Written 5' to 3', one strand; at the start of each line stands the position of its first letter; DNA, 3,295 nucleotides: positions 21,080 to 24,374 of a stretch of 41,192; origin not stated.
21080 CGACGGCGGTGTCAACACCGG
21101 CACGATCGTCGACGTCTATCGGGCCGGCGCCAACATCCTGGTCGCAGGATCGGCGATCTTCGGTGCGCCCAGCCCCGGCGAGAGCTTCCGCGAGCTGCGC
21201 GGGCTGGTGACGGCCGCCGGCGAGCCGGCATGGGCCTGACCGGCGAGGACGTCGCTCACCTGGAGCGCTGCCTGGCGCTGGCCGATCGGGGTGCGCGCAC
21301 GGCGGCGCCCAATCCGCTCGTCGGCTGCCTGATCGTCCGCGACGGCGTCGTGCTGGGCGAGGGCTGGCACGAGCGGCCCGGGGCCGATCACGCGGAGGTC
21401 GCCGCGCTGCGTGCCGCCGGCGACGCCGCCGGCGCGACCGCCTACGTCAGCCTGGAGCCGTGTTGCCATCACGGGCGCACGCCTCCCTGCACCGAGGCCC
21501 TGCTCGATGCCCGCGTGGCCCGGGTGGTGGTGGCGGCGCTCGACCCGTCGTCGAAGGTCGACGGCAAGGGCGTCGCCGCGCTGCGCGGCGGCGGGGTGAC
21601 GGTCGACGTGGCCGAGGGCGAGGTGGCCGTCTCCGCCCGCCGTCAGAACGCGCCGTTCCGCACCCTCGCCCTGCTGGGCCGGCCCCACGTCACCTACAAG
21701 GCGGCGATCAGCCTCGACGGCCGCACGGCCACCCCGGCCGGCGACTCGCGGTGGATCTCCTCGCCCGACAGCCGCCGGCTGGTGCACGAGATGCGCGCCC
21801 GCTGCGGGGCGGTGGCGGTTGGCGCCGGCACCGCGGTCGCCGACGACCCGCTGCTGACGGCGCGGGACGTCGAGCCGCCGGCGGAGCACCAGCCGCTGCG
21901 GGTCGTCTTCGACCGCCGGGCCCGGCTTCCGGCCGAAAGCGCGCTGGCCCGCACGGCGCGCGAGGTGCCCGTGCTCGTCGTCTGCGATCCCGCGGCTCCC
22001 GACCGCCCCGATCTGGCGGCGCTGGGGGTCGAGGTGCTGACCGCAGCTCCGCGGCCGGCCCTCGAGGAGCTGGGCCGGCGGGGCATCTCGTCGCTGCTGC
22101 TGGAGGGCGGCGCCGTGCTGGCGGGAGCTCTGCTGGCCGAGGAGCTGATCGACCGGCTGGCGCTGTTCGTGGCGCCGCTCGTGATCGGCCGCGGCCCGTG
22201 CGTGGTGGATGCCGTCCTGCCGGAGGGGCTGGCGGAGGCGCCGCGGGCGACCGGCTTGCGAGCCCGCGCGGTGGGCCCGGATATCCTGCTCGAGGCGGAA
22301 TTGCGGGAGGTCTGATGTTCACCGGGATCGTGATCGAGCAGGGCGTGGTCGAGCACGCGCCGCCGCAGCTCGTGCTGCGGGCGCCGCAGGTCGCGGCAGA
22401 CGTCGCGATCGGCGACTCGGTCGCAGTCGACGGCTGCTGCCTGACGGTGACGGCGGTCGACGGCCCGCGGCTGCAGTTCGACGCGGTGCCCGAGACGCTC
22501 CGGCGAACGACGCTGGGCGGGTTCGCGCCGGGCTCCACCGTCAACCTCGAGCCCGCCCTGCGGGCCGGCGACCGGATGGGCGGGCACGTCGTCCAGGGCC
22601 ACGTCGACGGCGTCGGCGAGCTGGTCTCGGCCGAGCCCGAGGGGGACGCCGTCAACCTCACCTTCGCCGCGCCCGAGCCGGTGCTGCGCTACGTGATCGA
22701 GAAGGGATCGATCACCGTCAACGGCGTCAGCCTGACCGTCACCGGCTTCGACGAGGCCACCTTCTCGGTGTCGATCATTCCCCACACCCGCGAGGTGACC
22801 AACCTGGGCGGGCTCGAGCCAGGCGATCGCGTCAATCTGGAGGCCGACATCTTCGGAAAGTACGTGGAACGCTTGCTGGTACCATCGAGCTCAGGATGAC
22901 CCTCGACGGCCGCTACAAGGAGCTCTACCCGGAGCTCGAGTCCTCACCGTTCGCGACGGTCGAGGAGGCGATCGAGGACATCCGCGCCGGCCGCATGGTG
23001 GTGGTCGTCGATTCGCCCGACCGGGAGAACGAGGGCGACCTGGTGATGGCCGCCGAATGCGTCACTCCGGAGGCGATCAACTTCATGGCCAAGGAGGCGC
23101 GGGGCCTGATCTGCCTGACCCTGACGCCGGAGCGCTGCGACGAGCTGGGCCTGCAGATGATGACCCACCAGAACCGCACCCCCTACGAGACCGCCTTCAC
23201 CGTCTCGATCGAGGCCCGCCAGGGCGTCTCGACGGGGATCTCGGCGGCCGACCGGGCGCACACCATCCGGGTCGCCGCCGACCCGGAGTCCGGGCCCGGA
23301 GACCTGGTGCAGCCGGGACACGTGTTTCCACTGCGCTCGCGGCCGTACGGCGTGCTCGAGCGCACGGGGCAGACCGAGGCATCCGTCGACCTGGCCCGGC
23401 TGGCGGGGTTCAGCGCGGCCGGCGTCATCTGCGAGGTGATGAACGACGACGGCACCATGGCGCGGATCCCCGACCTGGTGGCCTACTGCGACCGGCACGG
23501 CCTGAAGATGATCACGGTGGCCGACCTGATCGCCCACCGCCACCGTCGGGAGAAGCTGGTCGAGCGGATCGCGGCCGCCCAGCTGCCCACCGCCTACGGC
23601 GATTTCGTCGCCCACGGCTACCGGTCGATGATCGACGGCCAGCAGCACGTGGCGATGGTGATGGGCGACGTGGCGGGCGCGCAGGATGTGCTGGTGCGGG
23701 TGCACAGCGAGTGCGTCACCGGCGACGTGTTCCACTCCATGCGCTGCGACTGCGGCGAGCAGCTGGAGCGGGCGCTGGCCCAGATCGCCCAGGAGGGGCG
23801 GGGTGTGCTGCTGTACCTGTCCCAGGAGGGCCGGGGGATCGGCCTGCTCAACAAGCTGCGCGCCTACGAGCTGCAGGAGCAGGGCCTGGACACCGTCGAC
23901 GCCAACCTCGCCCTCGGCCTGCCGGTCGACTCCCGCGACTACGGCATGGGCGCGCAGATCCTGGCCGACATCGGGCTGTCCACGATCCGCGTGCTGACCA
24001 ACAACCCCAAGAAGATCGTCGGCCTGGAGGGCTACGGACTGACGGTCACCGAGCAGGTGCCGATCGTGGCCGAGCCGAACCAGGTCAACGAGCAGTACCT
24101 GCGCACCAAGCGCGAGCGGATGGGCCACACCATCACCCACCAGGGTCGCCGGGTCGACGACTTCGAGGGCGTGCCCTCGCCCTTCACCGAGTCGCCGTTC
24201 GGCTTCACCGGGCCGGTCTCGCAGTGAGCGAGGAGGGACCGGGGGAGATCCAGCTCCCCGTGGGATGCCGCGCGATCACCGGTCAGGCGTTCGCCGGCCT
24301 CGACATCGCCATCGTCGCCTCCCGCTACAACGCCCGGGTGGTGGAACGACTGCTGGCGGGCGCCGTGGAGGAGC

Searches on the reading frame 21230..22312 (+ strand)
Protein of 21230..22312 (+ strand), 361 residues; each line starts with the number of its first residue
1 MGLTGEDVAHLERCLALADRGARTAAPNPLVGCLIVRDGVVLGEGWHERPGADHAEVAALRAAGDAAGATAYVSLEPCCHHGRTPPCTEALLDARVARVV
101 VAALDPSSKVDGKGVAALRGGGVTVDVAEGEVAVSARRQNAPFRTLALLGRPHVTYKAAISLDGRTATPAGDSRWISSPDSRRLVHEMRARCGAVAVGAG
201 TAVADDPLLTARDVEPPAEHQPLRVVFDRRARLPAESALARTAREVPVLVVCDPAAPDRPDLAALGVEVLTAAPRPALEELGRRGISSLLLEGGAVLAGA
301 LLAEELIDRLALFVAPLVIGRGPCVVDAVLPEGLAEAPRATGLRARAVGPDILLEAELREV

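Call 24: search_protein_families(library=ncbifam, proteins=[window:21230-22312:+], max_evalue=0.00001)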
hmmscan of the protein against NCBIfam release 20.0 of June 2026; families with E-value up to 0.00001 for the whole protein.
window:21230-22312:+ (361 aa): 8 families
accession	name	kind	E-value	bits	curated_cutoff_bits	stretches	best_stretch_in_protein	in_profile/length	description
TIGR00326.1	eubact_ribD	equivalog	1.3e-87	294.3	156.35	1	12-354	2-342/343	bifunctional diaminohydroxyphosphoribosylaminopyrimidine deaminase/5-amino-6-(5-phosphoribosylamino)uracil reductase RibD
NF008052.0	PRK10786.1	equivalog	9.4e-76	254.9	500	1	7-355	3-363/367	bifunctional diaminohydroxyphosphoribosylaminopyrimidine deaminase/5-amino-6-(5-phosphoribosylamino)uracil reductase RibD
TIGR00227.1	ribD_Cterm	domain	4.1e-46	157.2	150.15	1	151-357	2-215/216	riboflavin-specific deaminase C-terminal domain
TIGR01508.1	rib_reduct_arch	equivalog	1.2e-29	103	186.45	1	152-327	1-180/210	2,5-diamino-6-(ribosylamino)-4(3H)-pyrimidinone 5'-phosphate reductase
NF010663.0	PRK14059.1-1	equivalog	3.2e-11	43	184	1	152-320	28-212/253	pyrimidine reductase family protein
NF008113.2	PRK10860.1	equivalog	2.5e-08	33.9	150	1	11-128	11-132/165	tRNA adenosine(34) deaminase TadA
NF010664.0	PRK14059.1-2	equivalog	2.9e-08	33.7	226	1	159-323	44-222/257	pyrimidine reductase family protein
NF010665.0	PRK14059.1-4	equivalog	1.8e-06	27.4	274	0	167-321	55-224/260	pyrimidine reductase family protein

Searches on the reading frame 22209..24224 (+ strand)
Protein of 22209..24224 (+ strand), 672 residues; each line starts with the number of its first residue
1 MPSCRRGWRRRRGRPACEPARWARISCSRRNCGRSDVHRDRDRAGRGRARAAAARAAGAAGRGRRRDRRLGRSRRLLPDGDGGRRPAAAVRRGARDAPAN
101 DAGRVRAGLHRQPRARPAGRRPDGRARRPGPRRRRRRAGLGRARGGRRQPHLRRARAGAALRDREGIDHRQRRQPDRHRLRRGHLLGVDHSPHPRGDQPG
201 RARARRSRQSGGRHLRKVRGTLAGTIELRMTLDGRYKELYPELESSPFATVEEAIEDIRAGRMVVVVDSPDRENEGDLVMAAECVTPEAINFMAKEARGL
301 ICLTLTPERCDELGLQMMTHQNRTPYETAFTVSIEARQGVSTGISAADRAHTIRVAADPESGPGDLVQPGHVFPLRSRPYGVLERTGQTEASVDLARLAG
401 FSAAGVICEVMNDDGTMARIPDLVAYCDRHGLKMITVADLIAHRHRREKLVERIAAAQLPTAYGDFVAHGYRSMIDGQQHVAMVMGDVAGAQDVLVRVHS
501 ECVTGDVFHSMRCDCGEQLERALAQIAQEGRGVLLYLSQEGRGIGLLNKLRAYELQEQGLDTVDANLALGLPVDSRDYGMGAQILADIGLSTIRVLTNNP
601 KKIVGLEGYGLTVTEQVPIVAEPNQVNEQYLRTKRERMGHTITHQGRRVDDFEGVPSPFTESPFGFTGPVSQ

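Call 24: search_protein_families(library=ncbifam, proteins=[window:22209-24224:+], max_evalue=0.00001)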
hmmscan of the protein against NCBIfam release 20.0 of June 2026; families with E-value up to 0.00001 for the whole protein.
window:22209-24224:+ (672 aa): 12 families
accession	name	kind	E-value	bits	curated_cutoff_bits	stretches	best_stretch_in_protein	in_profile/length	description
NF006803.0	PRK09311.1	equivalog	2.4e-190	632.7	569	1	246-645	7-407/417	bifunctional 3,4-dihydroxy-2-butanone-4-phosphate synthase/GTP cyclohydrolase II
NF006806.0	PRK09319.1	equivalog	1.1e-178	595.4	764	1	246-645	9-412/561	bifunctional 3,4-dihydroxy-2-butanone-4-phosphate synthase/GTP cyclohydrolase II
NF010626.1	PRK14019.1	equivalog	5.3e-135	450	513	1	249-617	3-361/364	bifunctional 3,4-dihydroxy-2-butanone-4-phosphate synthase/GTP cyclohydrolase II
NF009132.0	PRK12485.1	equivalog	6.1e-109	364.4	693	1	248-619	3-367/369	bifunctional 3,4-dihydroxy-2-butanone-4-phosphate synthase/GTP cyclohydrolase II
NF006805.0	PRK09318.1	equivalog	1.1e-103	347.2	486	1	253-646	3-384/387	bifunctional 3,4-dihydroxy-2-butanone-4-phosphate synthase/GTP cyclohydrolase II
NF006804.0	PRK09314.1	equivalog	3.1e-92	309.3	432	1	248-540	3-287/339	bifunctional 3,4-dihydroxy-2-butanone 4-phosphate synthase/GTP cyclohydrolase II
TIGR00505.1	ribA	equivalog_domain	3.4e-78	261.6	205.85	1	453-642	2-191/191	GTP cyclohydrolase II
NF001591.0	PRK00393.1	subfamily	1.2e-77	259.8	148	1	451-644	4-196/199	GTP cyclohydrolase II RibA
TIGR00506.1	ribB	equivalog_domain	3.2e-73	245.6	177.45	1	248-444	2-204/204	3,4-dihydroxy-2-butanone-4-phosphate synthase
NF006456.0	PRK08815.1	equivalog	1.3e-67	228.7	464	1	390-642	122-365/376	GTP cyclohydrolase II RibA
NF004437.0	PRK05773.1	equivalog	1.6e-24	86.4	262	1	251-442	3-215/219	3,4-dihydroxy-2-butanone 4-phosphate synthase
NF005536.0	PRK07198.1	equivalog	2.2e-07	30.1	403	1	492-619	238-376/419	GTP cyclohydrolase II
